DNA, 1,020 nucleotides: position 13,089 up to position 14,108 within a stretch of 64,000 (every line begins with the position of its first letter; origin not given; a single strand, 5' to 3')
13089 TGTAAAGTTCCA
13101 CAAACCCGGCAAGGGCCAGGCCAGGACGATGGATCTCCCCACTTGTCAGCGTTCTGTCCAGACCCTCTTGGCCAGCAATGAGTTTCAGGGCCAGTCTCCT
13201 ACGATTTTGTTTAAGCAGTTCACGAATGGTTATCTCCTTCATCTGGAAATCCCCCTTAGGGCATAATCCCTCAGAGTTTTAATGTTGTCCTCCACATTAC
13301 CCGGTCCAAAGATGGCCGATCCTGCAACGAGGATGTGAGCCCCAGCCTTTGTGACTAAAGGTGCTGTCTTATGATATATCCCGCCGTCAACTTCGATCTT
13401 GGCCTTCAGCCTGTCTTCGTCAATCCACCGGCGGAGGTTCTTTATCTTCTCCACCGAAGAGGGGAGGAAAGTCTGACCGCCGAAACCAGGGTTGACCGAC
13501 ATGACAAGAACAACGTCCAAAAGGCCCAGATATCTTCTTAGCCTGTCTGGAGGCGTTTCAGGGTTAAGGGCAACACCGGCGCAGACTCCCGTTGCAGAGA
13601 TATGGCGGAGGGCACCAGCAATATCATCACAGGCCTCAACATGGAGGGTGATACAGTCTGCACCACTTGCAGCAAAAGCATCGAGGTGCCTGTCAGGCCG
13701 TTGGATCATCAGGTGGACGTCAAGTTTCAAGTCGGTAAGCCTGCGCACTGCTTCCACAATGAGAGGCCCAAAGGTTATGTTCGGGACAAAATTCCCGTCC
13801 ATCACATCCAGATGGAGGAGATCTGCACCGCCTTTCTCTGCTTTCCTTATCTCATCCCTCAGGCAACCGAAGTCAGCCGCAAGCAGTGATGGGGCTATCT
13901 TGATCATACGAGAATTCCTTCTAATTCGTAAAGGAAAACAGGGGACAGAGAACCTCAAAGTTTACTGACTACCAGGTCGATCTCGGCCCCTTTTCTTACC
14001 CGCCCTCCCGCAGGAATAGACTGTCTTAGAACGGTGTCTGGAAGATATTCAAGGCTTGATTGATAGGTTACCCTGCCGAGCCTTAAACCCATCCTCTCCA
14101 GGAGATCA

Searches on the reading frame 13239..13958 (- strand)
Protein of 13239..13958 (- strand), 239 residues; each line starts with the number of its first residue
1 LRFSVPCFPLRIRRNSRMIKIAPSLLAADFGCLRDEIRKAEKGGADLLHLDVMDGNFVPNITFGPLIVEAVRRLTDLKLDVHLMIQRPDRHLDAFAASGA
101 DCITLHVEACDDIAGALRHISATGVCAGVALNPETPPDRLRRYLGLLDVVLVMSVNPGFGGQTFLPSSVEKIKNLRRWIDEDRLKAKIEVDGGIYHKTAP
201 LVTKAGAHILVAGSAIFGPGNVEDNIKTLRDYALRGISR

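Call 54: search_protein_families(library=pfam, proteins=[window:13239-13958:-], max_evalue=0.00001)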
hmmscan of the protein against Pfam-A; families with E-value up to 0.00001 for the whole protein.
window:13239-13958:- (239 aa): 1 family
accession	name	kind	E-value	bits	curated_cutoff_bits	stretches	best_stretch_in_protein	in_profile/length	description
PF00834.25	Ribul_P_3_epim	-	7.6e-76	254.4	21.1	1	20-217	1-198/198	Ribulose-phosphate 3 epimerase family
